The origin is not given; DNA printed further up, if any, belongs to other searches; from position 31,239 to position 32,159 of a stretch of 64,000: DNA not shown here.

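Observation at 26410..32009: Processing/export module downstream of the Cys-rich ORF: S24/S26 peptidase, NTP_transf_5, ABC exporter, OMP barrel, lipoprotein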

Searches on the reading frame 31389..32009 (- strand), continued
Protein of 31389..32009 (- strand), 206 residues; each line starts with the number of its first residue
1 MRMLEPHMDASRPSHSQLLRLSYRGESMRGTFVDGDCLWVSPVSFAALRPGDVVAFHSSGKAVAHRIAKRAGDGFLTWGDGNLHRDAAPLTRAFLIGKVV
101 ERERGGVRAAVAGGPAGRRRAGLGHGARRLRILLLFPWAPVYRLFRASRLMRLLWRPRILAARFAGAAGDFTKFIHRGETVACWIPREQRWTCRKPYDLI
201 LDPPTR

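Call 63: search_protein_families(library=pfam, proteins=[P0350, P0410, P0415, P0409, P0289, P0301, P0332, P0294, P0344], max_evalue=0.01)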
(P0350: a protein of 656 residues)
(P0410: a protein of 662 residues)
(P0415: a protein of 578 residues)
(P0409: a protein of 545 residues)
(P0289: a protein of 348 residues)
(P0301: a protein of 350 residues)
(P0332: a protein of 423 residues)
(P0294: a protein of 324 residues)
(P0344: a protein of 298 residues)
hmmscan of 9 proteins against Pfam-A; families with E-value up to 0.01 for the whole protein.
P0350 (656 aa): 1 family
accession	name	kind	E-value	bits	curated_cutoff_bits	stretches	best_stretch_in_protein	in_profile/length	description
PF13231.12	PMT_2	-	0.0012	19.6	26.1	1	311-404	62-155/160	Dolichyl-phosphate-mannose-protein mannosyltransferase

P0410 (662 aa): 5 families
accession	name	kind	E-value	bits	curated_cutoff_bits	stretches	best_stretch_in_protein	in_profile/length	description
PF13649.12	Methyltransf_25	-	2.1e-10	41.6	27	1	394-487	1-97/97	Methyltransferase domain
PF08241.18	Methyltransf_11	-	2.3e-08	35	21.2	1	395-489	1-93/95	Methyltransferase domain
PF13847.12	Methyltransf_31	-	4.4e-07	30.1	27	1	390-496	3-114/145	Methyltransferase domain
PF08242.18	Methyltransf_12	-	0.00021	22.4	30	1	396-487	2-96/98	Methyltransferase domain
PF13489.12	Methyltransf_23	-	0.0022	18.2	27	0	387-494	19-119/164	Methyltransferase domain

P0415 (578 aa): 1 family
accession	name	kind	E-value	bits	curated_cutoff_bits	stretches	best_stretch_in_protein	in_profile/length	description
PF14907.12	NTP_transf_5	-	2.4e-39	135.9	31.2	1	228-481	3-249/249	Uncharacterised nucleotidyltransferase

P0409 (545 aa): 1 family
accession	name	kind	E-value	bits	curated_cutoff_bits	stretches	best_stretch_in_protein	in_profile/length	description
PF14907.12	NTP_transf_5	-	1.4e-41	143.2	31.2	1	175-425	2-249/249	Uncharacterised nucleotidyltransferase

P0289 (348 aa): 1 family
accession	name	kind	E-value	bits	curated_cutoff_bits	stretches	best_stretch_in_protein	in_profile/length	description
PF05402.18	PqqD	-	1.1e-11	45.4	23.4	1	32-98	2-67/67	Coenzyme PQQ synthesis protein D (PqqD)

P0301 (350 aa): 2 families
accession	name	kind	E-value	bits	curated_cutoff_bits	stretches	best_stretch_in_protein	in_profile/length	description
PF05402.18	PqqD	-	1.4e-11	45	23.4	1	43-102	4-62/67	Coenzyme PQQ synthesis protein D (PqqD)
PF10502.14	Peptidase_S26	-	6.2e-05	23.4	22.9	1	151-226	27-101/168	Signal peptidase, peptidase S26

P0332 (423 aa): 1 family
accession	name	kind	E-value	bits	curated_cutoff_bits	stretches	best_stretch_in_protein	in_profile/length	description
PF05402.18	PqqD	-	1.4e-10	41.8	23.4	1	110-176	2-67/67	Coenzyme PQQ synthesis protein D (PqqD)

P0294 (324 aa): 0 families

P0344 (298 aa): 0 families

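Call 64: list_cluster_members(proteins=[P0289, P0301, P0332, P0415, P0409, P0410, P0281, P0287, P0300, P0317])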
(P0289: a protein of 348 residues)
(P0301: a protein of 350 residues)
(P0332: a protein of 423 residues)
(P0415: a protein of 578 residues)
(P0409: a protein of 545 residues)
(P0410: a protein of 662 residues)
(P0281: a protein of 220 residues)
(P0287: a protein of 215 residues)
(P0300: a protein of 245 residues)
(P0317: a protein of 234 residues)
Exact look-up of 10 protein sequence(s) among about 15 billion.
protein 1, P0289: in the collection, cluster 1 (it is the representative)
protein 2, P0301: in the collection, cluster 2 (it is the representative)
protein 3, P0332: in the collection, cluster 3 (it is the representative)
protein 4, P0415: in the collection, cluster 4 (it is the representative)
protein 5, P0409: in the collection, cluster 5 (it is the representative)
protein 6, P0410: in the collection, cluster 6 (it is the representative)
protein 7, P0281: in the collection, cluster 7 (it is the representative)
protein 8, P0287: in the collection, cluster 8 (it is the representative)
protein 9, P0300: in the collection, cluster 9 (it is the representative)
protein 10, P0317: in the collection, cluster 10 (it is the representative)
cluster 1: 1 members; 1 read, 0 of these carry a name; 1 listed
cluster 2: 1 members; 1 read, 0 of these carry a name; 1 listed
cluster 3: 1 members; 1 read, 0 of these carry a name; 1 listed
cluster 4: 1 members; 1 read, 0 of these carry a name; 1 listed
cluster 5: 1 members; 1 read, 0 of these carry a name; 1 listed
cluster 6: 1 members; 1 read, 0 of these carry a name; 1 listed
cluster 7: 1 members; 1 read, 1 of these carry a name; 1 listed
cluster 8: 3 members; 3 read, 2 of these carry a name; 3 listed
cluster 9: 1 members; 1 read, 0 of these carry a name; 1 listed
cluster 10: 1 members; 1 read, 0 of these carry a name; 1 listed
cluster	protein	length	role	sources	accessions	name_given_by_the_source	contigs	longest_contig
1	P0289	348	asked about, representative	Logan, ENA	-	-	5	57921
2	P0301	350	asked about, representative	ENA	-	-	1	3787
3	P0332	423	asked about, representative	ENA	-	-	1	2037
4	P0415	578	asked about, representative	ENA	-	-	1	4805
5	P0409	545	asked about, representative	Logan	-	-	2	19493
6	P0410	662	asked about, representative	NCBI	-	-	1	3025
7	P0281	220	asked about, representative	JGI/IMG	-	signal peptidase I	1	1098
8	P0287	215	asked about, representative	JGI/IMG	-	hypothetical protein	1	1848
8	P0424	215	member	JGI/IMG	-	hypothetical protein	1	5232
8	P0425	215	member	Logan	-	-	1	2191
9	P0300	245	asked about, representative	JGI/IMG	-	-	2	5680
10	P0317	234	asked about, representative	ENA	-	-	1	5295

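Call 65: find_encoding_contigs(protein=P0289, flank=8000, max_places=2)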
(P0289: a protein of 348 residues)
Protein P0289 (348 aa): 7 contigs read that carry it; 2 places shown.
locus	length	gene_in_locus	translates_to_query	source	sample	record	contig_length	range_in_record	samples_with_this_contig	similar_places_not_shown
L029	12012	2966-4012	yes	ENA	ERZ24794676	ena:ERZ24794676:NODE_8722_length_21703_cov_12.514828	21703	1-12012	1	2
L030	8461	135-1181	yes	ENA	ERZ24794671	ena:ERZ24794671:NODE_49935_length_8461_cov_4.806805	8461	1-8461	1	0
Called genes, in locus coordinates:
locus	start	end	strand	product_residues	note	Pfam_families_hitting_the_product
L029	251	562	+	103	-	-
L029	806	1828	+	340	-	PF27840:ScmC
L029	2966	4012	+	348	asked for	PF05402:PqqD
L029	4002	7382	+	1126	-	PF00082:Peptidase_S8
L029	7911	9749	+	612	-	PF00664:ABC_membrane, PF13748:ABC_membrane_3 (weak), PF00005:ABC_tran, PF13304:AAA_21 (faint)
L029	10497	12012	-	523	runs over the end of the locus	PF00394:Cu-oxidase (faint), PF07732:Cu-oxidase_3, PF07731:Cu-oxidase_2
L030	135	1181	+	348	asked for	PF05402:PqqD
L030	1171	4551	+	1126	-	PF00082:Peptidase_S8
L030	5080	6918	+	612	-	PF00664:ABC_membrane, PF13748:ABC_membrane_3 (weak), PF00005:ABC_tran, PF13304:AAA_21 (faint)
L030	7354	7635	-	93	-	-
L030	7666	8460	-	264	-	?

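Call 76: search_protein_families(library=pfam, proteins=[L002:8356-9510:+, L002:9517-10848:+, L002:11328-12392:+, L002:6697-7983:+, L017:8698-9450:+, L016:10487-11530:+, L021:6179-7195:+], max_evalue=0.01)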
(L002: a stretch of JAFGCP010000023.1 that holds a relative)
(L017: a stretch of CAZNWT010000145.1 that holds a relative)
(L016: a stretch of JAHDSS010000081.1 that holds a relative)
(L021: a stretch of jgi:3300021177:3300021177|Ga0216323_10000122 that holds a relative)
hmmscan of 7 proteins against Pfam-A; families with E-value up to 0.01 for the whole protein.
L002:8356-9510:+ (384 aa): 1 family
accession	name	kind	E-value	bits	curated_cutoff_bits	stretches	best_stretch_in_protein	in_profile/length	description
PF03816.19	LytR_cpsA_psr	-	5.7e-22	78.9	24.6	1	146-305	2-148/150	LytR_cpsA_psr family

L002:9517-10848:+ (443 aa): 1 family
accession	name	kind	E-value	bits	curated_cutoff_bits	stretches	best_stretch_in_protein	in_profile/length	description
PF10082.15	BBP2_2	-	7.2e-11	42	23.7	1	32-437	8-376/378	Putative beta-barrel porin 2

L002:11328-12392:+ (354 aa): 3 families
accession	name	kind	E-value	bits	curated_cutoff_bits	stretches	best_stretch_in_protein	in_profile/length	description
PF22461.2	SLBB_2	-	3.7e-19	69.1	27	2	268-349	2-79/79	SLBB domain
PF02563.21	Poly_export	-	6.5e-18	65.1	28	1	96-171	4-76/77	Polysaccharide biosynthesis/export protein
PF10531.15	SLBB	-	1.6e-17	63.5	27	2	179-225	2-47/55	SLBB domain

L002:6697-7983:+ (428 aa): 1 family
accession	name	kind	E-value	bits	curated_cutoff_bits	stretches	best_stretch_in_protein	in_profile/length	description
PF14907.12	NTP_transf_5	-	6.9e-54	183.5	31.2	1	31-279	2-248/249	Uncharacterised nucleotidyltransferase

L017:8698-9450:+ (250 aa): 1 family
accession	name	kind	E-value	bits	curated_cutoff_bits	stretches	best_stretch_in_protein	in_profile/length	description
PF00497.25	SBP_bac_3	-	1.3e-11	44.8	26.4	1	51-247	28-129/132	Bacterial extracellular solute-binding proteins, family 3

L016:10487-11530:+ (347 aa): 2 families
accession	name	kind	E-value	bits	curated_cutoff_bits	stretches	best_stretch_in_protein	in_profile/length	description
PF01351.25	RNase_HII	-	6.3e-28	98.5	25.8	1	111-314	1-199/199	Ribonuclease HII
PF11858.14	DUF3378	-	6.1e-06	26.8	27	1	44-79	22-57/76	Domain of unknown function (DUF3378)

L021:6179-7195:+ (338 aa): 0 families

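Call 77: search_protein_families(library=ncbifam, proteins=[L019:68-349:+, L019:346-1464:+, L019:1457-2626:+, L019:2910-4172:+, L019:4169-4831:+, L029:806-1828:+, L029:2966-4012:+], max_evalue=0.0001)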
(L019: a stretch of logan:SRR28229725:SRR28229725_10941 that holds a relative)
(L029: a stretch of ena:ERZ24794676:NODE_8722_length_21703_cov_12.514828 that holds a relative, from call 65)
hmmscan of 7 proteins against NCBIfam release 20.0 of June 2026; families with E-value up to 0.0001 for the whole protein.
L019:68-349:+ (93 aa): 4 families
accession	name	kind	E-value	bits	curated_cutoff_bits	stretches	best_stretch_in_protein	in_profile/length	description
TIGR04248.1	SCM_PqqD_rel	equivalog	2.2e-15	56.6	100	1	5-88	1-82/84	SynChlorMet cassette protein ScmD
NF033530.1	lasso_PqqD_Strm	exception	3.3e-06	27.2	70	1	18-82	10-73/78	lasso peptide biosynthesis PqqD family chaperone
NF033536.1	lasso_PqqD_Bac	exception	2.1e-05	24.6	80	1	36-87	36-86/88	lasso peptide biosynthesis PqqD family chaperone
TIGR03859.1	PQQ_PqqD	equivalog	5.2e-05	23.1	46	1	29-81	24-74/81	pyrroloquinoline quinone biosynthesis peptide chaperone PqqD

L019:346-1464:+ (372 aa): 63 families (the best 25 are shown)
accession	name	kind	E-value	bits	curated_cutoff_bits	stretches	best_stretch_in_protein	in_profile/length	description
TIGR04250.1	SCM_rSAM_ScmE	equivalog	1.3e-112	376.3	400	1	10-362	2-352/358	SynChlorMet cassette radical SAM/SPASM protein ScmE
TIGR04545.1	rSAM_ahbD_hemeb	equivalog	6.6e-34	117.8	500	1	17-358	6-338/339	heme b synthase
NF050035.1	rSAM_WgK_link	exception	1e-32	113.6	650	1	9-185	7-181/367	radical SAM/SPASM peptide maturase WgkB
TIGR04054.1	rSAM_NirJ1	equivalog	1.2e-30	106.5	650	1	17-213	42-234/387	putative heme d1 biosynthesis radical SAM protein NirJ1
TIGR04051.1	rSAM_NirJ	equivalog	4.4e-30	104.8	515.45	1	17-357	8-347/354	heme d1 biosynthesis radical SAM protein NirJ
NF045574.1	sacti_mat_StsB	exception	1.3e-29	103.4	625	1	15-177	100-258/466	StsB family radical SAM/SPASM domain sactipeptide maturase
TIGR04053.2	TIGR04053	equivalog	2.6e-29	102.6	395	2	17-232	14-227/366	TIGR04053 family radical SAM/SPASM domain-containing protein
TIGR04303.1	GeoRSP_rSAM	equivalog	6e-29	101.6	400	1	9-354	3-323/325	GeoRSP system radical SAM/SPASM protein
TIGR04251.1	SCM_rSAM_ScmF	equivalog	6.3e-29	101.5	400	1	13-345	6-329/353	SynChlorMet cassette radical SAM/SPASM protein ScmF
TIGR04055.1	rSAM_NirJ2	equivalog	2.2e-26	93.2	500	1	18-357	7-324/326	putative heme d1 biosynthesis radical SAM protein NirJ2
TIGR03962.1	mycofact_rSAM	equivalog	8.3e-26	91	265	1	7-205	8-202/339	mycofactocin radical SAM maturase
TIGR02109.1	PQQ_syn_pqqE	equivalog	9.9e-26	90.5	381.35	1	6-173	2-168/358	pyrroloquinoline quinone biosynthesis protein PqqE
TIGR04133.1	rSAM_w_lipo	hypoth_equivalog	1.1e-24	87.1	425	1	18-337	31-331/350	TIGR04133 family radical SAM/SPASM protein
TIGR04347.1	pseudo_SAM_Halo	equivalog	2.6e-24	86.2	525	1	17-357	44-384/390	TIGR04347 family pseudo-SAM/SPASM protein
TIGR04546.1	rSAM_ahbC_deAc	equivalog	2.3e-23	82.6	650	1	17-357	45-384/390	12,18-didecarboxysiroheme deacetylase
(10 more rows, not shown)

L019:1457-2626:+ (389 aa): 67 families (the best 25 are shown)
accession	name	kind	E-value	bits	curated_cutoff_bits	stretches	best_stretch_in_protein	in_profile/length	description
TIGR04251.1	SCM_rSAM_ScmF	equivalog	2.4e-108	362.7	400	1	30-380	2-352/353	SynChlorMet cassette radical SAM/SPASM protein ScmF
TIGR04545.1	rSAM_ahbD_hemeb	equivalog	1.2e-39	136.7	500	2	39-226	7-187/339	heme b synthase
TIGR03962.1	mycofact_rSAM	equivalog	1.5e-31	109.8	265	1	38-371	18-335/339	mycofactocin radical SAM maturase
TIGR04303.1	GeoRSP_rSAM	equivalog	2.6e-31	109.4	400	1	39-367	12-324/325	GeoRSP system radical SAM/SPASM protein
TIGR04250.1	SCM_rSAM_ScmE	equivalog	8.6e-30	103.8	400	2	33-201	4-165/358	SynChlorMet cassette radical SAM/SPASM protein ScmE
TIGR04053.2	TIGR04053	equivalog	2.6e-29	102.6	395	1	40-223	16-195/366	TIGR04053 family radical SAM/SPASM domain-containing protein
TIGR04055.1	rSAM_NirJ2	equivalog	1.7e-28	100.1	500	1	41-367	9-322/326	putative heme d1 biosynthesis radical SAM protein NirJ2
TIGR04051.1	rSAM_NirJ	equivalog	2.6e-26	92.5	515.45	1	39-222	9-184/354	heme d1 biosynthesis radical SAM protein NirJ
TIGR04347.1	pseudo_SAM_Halo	equivalog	4.9e-24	85.3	525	1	39-222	45-220/390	TIGR04347 family pseudo-SAM/SPASM protein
TIGR04054.1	rSAM_NirJ1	equivalog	3e-23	82.1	650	1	40-222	44-218/387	putative heme d1 biosynthesis radical SAM protein NirJ1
NF050035.1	rSAM_WgK_link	exception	1.5e-22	80.1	650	2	36-220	13-190/367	radical SAM/SPASM peptide maturase WgkB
TIGR02668.1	moaA_archaeal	equivalog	1.2e-21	77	325.25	1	31-222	9-192/303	GTP 3',8-cyclase MoaA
TIGR02109.1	PQQ_syn_pqqE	equivalog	1.5e-21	76.7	381.35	1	33-378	8-341/358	pyrroloquinoline quinone biosynthesis protein PqqE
TIGR04546.1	rSAM_ahbC_deAc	equivalog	4.1e-21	75.2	650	1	41-221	48-220/390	12,18-didecarboxysiroheme deacetylase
NF045574.1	sacti_mat_StsB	exception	9.5e-21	74.2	625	1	29-360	93-406/466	StsB family radical SAM/SPASM domain sactipeptide maturase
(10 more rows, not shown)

L019:2910-4172:+ (420 aa): 1 family
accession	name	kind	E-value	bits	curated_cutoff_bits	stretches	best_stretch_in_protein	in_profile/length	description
TIGR04249.1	SCM_chp_ScmC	equivalog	4.6e-05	22.9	125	0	263-417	124-292/292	SynChlorMet cassette protein ScmC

L019:4169-4831:+ (220 aa): 1 family
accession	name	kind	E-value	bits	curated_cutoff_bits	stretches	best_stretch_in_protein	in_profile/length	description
TIGR02228.1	sigpep_I_arch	equivalog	4.2e-14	52.7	51.85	1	17-101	38-119/158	signal peptidase I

L029:806-1828:+ (340 aa): 1 family
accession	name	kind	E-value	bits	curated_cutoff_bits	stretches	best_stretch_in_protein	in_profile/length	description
TIGR04249.1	SCM_chp_ScmC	equivalog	1.2e-47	162.7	125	1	132-326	108-292/292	SynChlorMet cassette protein ScmC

L029:2966-4012:+ (348 aa): 3 families
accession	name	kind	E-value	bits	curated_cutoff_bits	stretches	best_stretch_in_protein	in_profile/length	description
TIGR02228.1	sigpep_I_arch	equivalog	2e-13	50.5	51.85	1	153-245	38-133/158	signal peptidase I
TIGR04248.1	SCM_PqqD_rel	equivalog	4.4e-08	33.2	100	1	19-99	2-82/84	SynChlorMet cassette protein ScmD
NF033530.1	lasso_PqqD_Strm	exception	1.3e-06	28.5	70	1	21-92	2-72/78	lasso peptide biosynthesis PqqD family chaperone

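Call 83: search_protein_families(library=padloc, proteins=[window:31389-32009:-], max_evalue=0.001)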
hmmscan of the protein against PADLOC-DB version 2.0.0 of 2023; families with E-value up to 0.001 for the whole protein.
window:31389-32009:- (206 aa): 0 families

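Call 84: find_related_loci(query=A2, collection=metagenome_contigs, flank=10000)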
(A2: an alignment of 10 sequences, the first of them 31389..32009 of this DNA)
Query A2 (206 aa) in metagenome_contigs; peptide patterns used: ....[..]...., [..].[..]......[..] (x = any residue, [..] = any of these).
600 stretches matched a pattern (row limit reached: there are more); 33 encode a relative of the query (tblastn E <= 1e-3); 33 distinct loci.
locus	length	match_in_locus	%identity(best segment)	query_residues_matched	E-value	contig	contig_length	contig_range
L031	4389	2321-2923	57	5-205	9e-68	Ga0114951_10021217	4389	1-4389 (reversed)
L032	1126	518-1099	55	11-204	3e-65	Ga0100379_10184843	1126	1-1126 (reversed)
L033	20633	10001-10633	51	3-206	1e-56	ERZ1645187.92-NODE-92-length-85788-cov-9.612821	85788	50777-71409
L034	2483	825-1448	53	4-206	6e-55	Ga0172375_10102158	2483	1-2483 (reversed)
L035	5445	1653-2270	50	3-206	7e-53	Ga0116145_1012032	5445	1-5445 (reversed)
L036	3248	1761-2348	47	8-202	1e-44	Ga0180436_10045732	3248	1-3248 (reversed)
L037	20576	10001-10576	42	15-201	6e-31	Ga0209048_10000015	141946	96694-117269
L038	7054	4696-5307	34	4-204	9e-31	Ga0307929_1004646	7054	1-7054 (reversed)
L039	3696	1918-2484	37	23-204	5e-27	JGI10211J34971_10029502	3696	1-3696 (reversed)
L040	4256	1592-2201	50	13-204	3e-37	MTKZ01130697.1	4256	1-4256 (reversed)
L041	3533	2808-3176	37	23-141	5e-16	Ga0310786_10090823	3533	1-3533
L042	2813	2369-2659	38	22-117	2e-13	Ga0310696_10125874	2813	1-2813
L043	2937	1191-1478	42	23-117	2e-11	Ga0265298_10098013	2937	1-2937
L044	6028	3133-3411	33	25-116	1e-8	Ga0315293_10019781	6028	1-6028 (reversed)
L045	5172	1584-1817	38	27-95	3e-7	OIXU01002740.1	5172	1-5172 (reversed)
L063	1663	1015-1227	37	27-88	8e-6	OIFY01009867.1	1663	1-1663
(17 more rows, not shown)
